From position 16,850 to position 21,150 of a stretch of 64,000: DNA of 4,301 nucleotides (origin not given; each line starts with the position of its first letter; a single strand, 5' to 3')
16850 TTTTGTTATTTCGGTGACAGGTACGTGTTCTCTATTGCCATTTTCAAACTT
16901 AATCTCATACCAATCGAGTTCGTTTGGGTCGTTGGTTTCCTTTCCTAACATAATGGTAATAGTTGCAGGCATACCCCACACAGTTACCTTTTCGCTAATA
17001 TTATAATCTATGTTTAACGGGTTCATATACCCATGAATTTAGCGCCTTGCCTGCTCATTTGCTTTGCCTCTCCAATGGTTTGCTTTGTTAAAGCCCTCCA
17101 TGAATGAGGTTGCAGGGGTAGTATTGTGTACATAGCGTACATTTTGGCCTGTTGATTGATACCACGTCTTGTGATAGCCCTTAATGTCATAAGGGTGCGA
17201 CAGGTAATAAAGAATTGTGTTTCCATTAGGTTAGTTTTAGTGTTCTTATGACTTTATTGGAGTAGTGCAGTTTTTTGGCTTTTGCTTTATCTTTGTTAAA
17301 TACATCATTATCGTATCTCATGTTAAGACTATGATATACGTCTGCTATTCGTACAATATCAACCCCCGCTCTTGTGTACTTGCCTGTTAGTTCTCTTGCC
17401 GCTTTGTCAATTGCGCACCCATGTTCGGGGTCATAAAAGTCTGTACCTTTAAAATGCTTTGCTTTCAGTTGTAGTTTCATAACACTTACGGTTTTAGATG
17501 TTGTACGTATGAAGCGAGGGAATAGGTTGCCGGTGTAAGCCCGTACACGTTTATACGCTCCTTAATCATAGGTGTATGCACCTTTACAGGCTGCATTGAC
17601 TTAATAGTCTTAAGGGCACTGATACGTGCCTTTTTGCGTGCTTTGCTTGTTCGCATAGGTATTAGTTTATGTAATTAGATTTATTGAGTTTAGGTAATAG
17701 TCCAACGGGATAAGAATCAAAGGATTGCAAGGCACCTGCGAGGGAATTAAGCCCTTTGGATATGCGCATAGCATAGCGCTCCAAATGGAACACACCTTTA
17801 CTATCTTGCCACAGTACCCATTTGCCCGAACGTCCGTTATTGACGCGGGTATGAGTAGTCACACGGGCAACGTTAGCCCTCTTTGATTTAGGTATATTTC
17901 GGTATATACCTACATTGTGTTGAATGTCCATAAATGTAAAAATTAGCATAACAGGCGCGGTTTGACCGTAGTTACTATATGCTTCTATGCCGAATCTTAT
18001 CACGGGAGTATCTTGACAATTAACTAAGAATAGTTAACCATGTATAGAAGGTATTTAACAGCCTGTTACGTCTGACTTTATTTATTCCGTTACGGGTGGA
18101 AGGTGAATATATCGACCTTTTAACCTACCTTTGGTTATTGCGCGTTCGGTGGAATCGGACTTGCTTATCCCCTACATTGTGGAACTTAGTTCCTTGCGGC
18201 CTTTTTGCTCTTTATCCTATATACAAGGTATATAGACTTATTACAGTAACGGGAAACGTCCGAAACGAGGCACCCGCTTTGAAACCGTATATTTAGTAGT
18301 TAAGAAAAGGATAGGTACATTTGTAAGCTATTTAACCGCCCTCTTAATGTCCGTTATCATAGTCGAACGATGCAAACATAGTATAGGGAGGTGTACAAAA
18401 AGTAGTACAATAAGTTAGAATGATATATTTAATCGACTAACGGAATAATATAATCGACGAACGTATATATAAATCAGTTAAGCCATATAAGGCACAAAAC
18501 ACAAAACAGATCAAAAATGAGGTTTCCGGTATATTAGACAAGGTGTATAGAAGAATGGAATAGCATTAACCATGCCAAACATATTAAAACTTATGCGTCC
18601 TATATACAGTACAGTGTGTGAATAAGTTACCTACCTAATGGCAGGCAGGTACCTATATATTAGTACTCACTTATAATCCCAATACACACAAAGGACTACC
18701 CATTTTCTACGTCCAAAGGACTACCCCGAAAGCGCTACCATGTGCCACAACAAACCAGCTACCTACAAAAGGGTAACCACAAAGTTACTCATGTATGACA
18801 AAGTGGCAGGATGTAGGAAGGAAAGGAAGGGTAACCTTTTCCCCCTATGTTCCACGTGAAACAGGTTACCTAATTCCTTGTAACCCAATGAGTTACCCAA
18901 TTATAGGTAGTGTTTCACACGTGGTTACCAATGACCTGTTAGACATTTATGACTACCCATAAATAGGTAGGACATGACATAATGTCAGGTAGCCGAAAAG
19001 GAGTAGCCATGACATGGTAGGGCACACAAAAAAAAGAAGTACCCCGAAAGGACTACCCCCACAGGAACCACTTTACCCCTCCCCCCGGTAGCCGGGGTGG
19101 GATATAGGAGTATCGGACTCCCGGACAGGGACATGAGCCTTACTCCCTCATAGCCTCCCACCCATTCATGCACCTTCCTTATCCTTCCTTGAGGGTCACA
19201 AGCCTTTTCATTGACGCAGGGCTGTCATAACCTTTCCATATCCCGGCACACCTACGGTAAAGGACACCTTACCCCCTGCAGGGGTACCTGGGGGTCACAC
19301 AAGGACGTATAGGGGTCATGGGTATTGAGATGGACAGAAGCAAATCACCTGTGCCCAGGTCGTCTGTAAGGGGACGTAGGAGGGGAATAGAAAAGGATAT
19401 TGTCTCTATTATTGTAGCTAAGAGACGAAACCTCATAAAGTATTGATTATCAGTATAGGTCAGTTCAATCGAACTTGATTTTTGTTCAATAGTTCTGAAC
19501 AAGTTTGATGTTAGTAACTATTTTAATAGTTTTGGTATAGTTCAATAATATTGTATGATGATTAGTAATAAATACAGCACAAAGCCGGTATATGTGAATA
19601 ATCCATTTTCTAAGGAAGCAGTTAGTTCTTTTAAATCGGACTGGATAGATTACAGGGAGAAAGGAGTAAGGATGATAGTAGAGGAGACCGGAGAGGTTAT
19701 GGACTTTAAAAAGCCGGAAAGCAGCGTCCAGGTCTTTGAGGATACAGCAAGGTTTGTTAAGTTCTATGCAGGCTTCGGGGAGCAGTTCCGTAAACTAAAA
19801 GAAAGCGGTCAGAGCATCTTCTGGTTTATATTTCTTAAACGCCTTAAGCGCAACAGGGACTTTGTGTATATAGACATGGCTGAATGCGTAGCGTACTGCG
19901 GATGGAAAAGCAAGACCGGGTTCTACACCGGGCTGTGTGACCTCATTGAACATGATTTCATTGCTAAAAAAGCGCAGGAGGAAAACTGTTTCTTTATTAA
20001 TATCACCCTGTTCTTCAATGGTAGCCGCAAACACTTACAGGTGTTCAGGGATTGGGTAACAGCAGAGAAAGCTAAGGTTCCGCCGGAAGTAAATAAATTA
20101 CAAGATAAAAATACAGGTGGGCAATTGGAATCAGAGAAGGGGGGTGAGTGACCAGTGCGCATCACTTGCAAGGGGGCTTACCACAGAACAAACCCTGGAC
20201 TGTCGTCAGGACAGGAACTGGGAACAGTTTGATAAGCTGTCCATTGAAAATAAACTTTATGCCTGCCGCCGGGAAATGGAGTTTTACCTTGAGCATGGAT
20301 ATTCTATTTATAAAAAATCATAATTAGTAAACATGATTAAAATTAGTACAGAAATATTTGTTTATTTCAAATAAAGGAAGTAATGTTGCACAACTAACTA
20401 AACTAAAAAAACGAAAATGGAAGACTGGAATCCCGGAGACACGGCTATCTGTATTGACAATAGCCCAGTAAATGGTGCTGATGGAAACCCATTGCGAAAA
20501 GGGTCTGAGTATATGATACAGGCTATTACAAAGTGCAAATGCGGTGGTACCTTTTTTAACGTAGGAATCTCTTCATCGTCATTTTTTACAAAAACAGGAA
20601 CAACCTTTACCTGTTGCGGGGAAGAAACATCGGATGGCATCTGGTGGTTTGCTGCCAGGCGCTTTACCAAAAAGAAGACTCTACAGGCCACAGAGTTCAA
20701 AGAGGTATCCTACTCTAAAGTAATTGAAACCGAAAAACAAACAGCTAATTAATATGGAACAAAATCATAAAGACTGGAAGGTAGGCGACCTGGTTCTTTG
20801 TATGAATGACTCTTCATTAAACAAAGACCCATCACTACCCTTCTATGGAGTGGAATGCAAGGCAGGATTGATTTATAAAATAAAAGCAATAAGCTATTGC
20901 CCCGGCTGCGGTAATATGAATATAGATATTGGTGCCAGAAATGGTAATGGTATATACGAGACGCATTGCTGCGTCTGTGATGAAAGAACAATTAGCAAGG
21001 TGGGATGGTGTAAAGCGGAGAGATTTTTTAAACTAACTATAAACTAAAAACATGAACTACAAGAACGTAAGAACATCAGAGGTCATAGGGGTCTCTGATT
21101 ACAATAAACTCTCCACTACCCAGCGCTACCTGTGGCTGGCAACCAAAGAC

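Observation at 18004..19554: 1.55-kb ORF-free divergent region in an otherwise gap-free phage genome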

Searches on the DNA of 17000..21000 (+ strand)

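Call 9: search_dna_similar(query=window:17000-21000:+, collection=phages, mode=distant, max_rows=20)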
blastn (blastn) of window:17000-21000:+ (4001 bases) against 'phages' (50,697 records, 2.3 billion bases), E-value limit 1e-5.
No match.

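Call 21: search_rna_families(source=window, start=17600, end=19900, threshold=evalue, max_evalue=5, show_alignments=2)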
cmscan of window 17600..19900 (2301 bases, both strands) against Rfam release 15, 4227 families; matches with E-value up to 5: 1.
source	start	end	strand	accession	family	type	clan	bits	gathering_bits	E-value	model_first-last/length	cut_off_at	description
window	18808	18886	+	RF03629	mir-641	Gene; miRNA;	-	20.2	100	1.4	1-98/98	no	mir-641 microRNA precursor family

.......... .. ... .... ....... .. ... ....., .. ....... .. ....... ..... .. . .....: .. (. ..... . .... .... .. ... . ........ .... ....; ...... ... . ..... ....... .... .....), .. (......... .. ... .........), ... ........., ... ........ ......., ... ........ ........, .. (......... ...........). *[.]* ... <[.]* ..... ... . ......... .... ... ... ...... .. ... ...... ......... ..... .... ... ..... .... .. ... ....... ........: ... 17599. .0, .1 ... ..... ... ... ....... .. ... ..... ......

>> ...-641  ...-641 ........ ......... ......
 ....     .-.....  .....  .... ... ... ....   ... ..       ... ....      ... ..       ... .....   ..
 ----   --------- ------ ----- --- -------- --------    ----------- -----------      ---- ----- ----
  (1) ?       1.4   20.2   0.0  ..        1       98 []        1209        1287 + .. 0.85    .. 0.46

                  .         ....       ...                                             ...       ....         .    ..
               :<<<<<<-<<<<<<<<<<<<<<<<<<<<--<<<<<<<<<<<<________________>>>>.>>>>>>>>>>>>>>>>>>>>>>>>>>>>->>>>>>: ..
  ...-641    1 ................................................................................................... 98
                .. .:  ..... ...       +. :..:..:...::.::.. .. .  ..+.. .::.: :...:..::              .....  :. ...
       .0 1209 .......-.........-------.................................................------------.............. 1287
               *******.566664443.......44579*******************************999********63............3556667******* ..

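Call 97: search_dna_similar(query=window:17932-19554:+, collection=plasmids, mode=distant, max_evalue=0.001, max_rows=10)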
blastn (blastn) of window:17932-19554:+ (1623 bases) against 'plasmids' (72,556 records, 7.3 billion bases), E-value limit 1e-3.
No match.

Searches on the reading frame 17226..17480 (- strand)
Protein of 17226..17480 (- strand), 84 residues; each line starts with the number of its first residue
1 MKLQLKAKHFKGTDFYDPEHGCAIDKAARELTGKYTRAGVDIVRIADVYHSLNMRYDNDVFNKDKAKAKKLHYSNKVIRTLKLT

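Call 13: search_protein_families(library=pfam, proteins=[window:17226-17480:-], max_evalue=0.01)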
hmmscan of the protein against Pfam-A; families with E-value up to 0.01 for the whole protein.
window:17226-17480:- (84 aa): 0 families

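Call 20: find_encoding_contigs(protein=window:17226-17480:-, flank=10000, max_places=10)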
Protein window:17226-17480:- (84 aa): 3 contigs read that carry it; 1 place shown.
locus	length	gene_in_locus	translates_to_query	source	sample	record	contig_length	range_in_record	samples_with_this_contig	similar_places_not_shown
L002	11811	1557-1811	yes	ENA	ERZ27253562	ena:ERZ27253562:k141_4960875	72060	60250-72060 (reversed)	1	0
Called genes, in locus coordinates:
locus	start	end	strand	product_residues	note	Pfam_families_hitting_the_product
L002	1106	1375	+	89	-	-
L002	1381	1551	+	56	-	-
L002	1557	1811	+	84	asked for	-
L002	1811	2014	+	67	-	-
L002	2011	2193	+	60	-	-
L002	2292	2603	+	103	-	-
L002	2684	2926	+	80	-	-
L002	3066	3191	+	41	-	-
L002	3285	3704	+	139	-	-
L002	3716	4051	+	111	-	-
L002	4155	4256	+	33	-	-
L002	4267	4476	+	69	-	-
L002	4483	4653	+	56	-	-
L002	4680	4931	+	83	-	-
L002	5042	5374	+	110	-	-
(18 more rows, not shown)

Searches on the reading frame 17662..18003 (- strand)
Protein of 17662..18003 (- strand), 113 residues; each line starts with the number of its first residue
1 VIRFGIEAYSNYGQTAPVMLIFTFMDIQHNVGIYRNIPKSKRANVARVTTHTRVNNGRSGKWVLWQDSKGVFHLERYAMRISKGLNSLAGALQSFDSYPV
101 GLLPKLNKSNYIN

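Call 13: search_protein_families(library=pfam, proteins=[window:17662-18003:-], max_evalue=0.01)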
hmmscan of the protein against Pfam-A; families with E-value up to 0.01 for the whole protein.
window:17662-18003:- (113 aa): 0 families

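Call 15: find_related_loci(query=window:17662-18003:-, collection=viral_contigs, flank=6000)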
Query window:17662-18003:- (113 aa) in viral_contigs; peptide patterns used: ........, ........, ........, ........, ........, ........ (x = any residue, [..] = any of these).
34 stretches matched a pattern, but none encodes a relative of the query by tblastn (E <= 1e-3).

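Call 18: find_encoding_contigs(protein=window:17662-18003:-, flank=10000, max_places=10)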
Protein window:17662-18003:- (113 aa): no gene with exactly this product is on record in the collection.
